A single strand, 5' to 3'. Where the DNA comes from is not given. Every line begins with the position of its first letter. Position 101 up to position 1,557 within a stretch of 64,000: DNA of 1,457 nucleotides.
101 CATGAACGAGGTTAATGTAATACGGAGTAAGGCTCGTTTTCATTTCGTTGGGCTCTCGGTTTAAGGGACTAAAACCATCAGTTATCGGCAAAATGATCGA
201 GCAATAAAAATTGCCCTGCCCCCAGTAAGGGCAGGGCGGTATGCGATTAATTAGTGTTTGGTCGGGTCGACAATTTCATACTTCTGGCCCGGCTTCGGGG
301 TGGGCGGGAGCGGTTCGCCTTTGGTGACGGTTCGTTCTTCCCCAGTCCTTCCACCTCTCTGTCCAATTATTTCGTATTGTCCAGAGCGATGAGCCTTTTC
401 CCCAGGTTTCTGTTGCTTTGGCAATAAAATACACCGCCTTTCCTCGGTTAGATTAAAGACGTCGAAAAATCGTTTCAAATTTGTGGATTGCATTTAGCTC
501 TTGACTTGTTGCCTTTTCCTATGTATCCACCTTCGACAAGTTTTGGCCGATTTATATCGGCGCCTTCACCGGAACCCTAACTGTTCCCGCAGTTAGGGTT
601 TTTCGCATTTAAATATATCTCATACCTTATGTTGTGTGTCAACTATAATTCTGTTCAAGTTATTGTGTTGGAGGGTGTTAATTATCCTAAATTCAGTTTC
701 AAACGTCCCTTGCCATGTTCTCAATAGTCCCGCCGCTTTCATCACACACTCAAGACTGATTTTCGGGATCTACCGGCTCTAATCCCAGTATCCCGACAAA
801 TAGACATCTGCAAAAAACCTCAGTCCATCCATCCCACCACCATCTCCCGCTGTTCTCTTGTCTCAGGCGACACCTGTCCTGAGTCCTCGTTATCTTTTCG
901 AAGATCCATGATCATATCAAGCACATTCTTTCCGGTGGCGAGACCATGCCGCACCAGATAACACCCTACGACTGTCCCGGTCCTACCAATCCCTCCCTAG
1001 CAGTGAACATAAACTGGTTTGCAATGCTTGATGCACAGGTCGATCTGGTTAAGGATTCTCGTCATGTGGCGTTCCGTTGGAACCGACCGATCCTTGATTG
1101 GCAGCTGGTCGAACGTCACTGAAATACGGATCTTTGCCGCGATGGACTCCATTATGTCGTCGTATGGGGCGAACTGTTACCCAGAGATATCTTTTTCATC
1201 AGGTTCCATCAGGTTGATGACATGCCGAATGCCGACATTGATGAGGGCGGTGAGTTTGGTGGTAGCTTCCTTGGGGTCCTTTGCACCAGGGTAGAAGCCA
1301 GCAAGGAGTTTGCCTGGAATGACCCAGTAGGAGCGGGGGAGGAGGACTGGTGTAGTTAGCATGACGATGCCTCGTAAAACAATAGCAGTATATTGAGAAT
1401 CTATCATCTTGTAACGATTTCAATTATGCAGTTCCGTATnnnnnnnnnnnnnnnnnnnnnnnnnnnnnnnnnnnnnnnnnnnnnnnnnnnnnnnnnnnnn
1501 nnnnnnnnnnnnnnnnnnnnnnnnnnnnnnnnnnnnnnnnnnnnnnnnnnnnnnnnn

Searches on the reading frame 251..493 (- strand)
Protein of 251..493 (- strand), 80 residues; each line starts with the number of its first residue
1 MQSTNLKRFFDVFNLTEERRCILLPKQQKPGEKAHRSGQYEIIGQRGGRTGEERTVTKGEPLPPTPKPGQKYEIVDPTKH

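Call 3: search_protein_families(library=pfam, proteins=[window:251-493:-], max_evalue=0.1)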
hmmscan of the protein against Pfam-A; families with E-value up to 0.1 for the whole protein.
window:251-493:- (80 aa): 1 family
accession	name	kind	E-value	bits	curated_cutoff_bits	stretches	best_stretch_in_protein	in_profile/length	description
PF14168.11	YjzC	-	0.0021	18.8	25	1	27-69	6-50/55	YjzC-like protein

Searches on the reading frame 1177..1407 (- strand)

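Call 3: search_protein_families(library=pfam, proteins=[window:1177-1407:-], max_evalue=0.1)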
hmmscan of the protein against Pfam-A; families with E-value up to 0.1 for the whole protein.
window:1177-1407:- (76 aa): 1 family
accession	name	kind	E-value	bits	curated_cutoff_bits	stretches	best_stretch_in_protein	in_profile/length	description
PF22784.1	PTP-SAK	-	0.074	13.5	27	1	26-70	4-42/153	Swiss Army Knife protein, DSP-PTPase phosphatase domain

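Call 5: search_protein_families(library=ncbifam, proteins=[window:1177-1407:-], max_evalue=0.1)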
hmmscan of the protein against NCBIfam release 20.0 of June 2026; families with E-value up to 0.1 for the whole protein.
window:1177-1407:- (76 aa): 0 families
